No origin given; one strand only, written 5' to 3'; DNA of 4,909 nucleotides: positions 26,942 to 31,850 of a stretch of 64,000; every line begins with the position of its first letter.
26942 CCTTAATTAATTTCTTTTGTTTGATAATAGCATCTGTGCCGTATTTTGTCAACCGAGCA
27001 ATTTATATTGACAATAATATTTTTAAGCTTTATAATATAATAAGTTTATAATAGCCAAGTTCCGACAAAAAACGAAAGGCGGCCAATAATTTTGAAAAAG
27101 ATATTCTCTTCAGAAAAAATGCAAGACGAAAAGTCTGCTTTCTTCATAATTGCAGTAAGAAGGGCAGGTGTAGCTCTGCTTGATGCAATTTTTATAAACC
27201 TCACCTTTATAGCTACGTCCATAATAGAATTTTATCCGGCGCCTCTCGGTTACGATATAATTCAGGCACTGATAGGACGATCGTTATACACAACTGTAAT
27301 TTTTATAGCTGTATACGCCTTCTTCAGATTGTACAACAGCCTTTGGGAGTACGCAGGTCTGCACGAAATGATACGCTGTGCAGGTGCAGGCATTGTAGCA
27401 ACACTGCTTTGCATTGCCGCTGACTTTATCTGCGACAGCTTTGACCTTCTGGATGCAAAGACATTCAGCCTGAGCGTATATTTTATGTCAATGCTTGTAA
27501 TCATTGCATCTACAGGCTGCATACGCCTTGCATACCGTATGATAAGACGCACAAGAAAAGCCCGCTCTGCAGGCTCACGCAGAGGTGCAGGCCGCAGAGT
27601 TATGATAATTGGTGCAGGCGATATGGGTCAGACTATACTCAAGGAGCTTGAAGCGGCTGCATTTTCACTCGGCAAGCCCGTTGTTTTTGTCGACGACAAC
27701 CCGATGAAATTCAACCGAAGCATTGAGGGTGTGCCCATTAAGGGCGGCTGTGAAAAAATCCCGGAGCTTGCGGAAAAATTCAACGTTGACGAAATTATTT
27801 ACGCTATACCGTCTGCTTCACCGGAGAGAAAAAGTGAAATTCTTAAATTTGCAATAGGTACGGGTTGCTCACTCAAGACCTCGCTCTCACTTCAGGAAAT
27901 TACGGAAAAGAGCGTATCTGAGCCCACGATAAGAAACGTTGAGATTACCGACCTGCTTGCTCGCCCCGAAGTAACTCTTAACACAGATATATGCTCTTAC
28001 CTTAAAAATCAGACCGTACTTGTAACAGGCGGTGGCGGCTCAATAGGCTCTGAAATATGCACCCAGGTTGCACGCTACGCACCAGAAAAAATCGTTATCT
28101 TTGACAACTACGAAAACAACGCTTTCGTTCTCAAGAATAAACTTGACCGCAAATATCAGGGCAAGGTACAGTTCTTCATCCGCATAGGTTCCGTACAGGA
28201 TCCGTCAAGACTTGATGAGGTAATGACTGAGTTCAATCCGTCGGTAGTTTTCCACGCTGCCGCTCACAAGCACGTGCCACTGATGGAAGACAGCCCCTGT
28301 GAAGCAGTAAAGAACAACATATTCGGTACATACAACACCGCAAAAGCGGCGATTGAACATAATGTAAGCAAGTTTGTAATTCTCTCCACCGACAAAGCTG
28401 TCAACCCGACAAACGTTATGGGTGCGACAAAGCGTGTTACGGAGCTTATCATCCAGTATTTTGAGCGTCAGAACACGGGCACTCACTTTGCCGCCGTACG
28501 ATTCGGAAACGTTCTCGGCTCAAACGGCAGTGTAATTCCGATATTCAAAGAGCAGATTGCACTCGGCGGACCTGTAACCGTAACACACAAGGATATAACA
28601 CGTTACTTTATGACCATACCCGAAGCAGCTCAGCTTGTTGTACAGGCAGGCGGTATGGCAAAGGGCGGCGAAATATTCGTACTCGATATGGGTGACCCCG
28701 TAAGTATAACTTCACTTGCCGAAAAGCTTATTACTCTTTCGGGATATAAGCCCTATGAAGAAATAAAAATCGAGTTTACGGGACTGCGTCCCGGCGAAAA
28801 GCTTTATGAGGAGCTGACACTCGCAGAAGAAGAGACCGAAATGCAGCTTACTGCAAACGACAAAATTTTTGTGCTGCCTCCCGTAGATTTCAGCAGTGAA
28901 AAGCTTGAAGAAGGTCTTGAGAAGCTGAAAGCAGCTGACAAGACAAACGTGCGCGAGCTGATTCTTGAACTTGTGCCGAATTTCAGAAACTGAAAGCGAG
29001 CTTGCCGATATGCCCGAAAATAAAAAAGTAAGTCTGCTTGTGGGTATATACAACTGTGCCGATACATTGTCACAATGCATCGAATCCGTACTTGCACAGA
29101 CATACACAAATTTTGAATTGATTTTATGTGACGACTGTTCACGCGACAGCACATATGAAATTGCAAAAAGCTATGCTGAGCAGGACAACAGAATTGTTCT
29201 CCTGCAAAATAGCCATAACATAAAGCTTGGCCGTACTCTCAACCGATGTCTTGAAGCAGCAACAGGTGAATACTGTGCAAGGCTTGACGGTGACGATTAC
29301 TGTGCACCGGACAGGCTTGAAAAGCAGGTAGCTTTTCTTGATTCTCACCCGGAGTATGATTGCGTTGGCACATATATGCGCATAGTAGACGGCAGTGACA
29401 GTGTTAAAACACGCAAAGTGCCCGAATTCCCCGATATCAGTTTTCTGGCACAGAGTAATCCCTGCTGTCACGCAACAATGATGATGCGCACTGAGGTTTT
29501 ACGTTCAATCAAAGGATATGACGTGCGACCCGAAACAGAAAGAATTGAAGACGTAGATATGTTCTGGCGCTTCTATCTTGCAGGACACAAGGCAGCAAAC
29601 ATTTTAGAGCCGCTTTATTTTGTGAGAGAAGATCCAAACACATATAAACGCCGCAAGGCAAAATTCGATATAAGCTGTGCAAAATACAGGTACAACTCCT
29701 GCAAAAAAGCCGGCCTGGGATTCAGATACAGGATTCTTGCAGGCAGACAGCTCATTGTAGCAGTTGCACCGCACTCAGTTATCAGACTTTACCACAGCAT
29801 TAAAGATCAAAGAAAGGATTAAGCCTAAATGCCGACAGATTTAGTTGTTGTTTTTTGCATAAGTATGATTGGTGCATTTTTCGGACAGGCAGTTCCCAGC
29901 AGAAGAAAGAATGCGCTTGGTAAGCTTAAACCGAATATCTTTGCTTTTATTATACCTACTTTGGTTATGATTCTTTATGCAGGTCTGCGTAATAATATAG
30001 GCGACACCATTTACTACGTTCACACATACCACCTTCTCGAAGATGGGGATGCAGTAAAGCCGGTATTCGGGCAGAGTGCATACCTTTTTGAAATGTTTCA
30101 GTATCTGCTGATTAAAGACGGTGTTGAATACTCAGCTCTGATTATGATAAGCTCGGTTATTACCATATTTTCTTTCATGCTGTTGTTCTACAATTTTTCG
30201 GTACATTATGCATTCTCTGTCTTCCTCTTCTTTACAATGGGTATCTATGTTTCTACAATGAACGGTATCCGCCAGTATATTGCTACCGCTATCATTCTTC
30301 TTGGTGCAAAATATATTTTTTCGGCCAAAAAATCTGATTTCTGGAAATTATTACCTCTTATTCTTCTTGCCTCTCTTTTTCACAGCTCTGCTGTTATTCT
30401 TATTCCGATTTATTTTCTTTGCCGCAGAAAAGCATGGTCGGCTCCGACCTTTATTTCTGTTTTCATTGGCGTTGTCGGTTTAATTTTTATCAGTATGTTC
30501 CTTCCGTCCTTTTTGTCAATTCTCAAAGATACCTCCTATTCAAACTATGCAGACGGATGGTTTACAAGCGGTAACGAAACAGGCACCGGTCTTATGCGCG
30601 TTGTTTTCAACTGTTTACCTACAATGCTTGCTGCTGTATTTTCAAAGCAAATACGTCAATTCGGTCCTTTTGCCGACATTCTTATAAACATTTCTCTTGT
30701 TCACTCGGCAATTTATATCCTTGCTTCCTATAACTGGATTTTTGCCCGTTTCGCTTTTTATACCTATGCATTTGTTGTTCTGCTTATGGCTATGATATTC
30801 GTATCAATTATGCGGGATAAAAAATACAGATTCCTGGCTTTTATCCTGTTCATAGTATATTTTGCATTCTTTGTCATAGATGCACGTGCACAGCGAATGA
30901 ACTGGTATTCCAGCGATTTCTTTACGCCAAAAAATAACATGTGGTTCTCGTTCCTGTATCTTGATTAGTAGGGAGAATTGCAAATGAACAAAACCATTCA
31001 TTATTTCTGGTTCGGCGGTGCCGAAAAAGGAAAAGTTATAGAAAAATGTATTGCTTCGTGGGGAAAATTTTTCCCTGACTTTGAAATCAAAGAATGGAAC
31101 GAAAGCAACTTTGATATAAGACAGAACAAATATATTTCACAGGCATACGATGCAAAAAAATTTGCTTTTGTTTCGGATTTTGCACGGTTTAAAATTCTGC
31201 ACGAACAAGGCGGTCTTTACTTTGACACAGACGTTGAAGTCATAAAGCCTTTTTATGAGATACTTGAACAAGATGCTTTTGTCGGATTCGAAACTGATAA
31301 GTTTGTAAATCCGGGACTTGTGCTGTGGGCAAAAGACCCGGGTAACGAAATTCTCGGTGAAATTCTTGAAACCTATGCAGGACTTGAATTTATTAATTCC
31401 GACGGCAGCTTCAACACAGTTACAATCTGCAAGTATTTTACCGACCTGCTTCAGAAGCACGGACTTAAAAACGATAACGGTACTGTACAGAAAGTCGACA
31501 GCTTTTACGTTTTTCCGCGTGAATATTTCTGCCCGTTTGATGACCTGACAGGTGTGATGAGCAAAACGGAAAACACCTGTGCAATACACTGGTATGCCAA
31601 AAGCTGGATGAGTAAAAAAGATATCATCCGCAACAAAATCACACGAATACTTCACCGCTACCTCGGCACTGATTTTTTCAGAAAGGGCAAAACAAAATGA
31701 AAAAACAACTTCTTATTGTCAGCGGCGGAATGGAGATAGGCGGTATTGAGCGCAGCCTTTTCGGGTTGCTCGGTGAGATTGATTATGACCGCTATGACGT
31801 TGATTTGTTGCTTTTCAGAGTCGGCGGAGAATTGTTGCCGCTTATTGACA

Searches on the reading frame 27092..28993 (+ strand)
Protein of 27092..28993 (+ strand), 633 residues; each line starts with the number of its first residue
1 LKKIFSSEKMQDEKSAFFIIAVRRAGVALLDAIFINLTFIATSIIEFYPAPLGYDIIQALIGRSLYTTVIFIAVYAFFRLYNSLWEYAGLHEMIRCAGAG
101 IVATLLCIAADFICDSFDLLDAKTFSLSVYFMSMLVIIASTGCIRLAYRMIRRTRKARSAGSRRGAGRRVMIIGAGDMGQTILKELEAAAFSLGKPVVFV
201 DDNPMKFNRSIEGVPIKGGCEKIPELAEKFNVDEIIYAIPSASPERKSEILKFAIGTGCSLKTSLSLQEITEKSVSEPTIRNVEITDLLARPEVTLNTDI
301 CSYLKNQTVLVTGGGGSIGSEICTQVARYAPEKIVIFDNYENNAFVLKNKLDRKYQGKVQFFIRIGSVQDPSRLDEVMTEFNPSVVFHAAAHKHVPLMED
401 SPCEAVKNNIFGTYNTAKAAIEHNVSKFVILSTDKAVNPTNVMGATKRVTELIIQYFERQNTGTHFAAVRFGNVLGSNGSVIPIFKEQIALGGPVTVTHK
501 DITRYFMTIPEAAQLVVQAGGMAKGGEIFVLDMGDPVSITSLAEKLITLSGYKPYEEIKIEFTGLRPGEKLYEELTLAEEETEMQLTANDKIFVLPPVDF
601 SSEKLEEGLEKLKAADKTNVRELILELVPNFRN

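Call 113: search_protein_families(library=pfam, proteins=[window:27092-28993:+], max_evalue=0.00001)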
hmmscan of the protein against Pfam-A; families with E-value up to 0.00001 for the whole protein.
window:27092-28993:+ (633 aa): 7 families
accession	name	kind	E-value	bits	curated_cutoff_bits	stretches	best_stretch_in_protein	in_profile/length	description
PF02719.21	Polysacc_synt_2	-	4.5e-120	400.7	20.2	1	309-585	1-283/293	Polysaccharide biosynthesis protein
PF01370.27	Epimerase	-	1.4e-22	80.8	20.9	1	309-522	1-227/240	NAD dependent epimerase/dehydratase family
PF16363.11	GDP_Man_Dehyd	-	7.4e-14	52.4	27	1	310-434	1-130/332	GDP-mannose 4,6 dehydratase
PF13727.12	CoA_binding_3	-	2.8e-11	44.2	25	1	91-251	16-161/175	CoA-binding domain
PF04321.23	RmlD_sub_bind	-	8.5e-11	41.9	27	1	308-477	2-154/287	RmlD substrate binding domain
PF01073.25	3Beta_HSD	-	1.5e-09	37.8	22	1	310-441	1-124/280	3-beta hydroxysteroid dehydrogenase/isomerase family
PF02254.24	TrkA_N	-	2.3e-06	28.4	23.8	0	170-210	1-37/116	TrkA-N domain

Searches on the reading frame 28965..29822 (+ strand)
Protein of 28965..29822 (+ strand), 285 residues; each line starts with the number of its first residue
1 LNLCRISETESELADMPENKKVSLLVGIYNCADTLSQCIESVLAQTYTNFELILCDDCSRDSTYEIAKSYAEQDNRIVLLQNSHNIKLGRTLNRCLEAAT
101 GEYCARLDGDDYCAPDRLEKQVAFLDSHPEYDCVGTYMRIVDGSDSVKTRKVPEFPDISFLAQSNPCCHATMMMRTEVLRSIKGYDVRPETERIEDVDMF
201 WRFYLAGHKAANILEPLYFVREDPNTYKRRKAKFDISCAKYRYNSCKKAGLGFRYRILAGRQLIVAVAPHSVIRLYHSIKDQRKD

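Call 113: search_protein_families(library=pfam, proteins=[window:28965-29822:+], max_evalue=0.00001)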
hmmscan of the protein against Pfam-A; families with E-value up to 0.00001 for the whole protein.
window:28965-29822:+ (285 aa): 3 families
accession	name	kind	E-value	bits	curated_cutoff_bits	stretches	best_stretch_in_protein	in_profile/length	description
PF00535.33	Glycos_transf_2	-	7.1e-36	124.1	23.3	1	23-180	1-165/168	Glycosyl transferase family 2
PF13641.12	Glyco_tranf_2_3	-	5.8e-14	53.1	27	1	22-217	3-208/230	Glycosyltransferase like family 2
PF10111.15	Glyco_tranf_2_2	-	8.8e-10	39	27.3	1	40-125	17-106/276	Glycosyltransferase like family 2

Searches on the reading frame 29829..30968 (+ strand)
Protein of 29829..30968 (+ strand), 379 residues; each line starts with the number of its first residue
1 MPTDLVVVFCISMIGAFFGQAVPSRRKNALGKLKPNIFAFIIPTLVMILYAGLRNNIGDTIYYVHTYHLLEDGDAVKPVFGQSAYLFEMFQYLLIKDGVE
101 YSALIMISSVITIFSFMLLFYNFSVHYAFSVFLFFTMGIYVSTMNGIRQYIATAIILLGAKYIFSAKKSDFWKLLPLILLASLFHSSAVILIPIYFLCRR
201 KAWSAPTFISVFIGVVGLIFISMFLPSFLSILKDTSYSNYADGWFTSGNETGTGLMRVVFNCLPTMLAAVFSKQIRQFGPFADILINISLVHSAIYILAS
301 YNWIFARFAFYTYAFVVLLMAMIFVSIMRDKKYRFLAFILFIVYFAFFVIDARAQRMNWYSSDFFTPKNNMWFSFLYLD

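Call 113: search_protein_families(library=pfam, proteins=[window:29829-30968:+], max_evalue=0.00001)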
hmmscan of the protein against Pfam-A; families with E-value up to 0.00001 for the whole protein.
window:29829-30968:+ (379 aa): 1 family
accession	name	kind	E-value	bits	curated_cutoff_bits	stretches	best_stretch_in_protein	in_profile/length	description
PF14897.12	EpsG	-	1.5e-42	146.3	30.1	1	39-353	3-313/326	EpsG family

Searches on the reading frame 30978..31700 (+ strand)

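Call 113: search_protein_families(library=pfam, proteins=[window:30978-31700:+], max_evalue=0.00001)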
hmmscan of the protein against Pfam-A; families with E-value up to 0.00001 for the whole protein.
window:30978-31700:+ (240 aa): 3 families
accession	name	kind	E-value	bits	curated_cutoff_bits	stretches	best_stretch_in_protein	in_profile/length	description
PF04488.21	Gly_transf_sug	-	3.3e-13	50.6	23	1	22-101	5-92/93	Glycosyltransferase sugar-binding region containing DXD motif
PF05704.18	Caps_synth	-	9.4e-12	45.3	24.5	1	2-110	45-158/278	Capsular polysaccharide synthesis protein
PF12919.13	TcdA_TcdB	-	7.7e-06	25.8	23.6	0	62-86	170-194/382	TcdA/TcdB catalytic glycosyltransferase domain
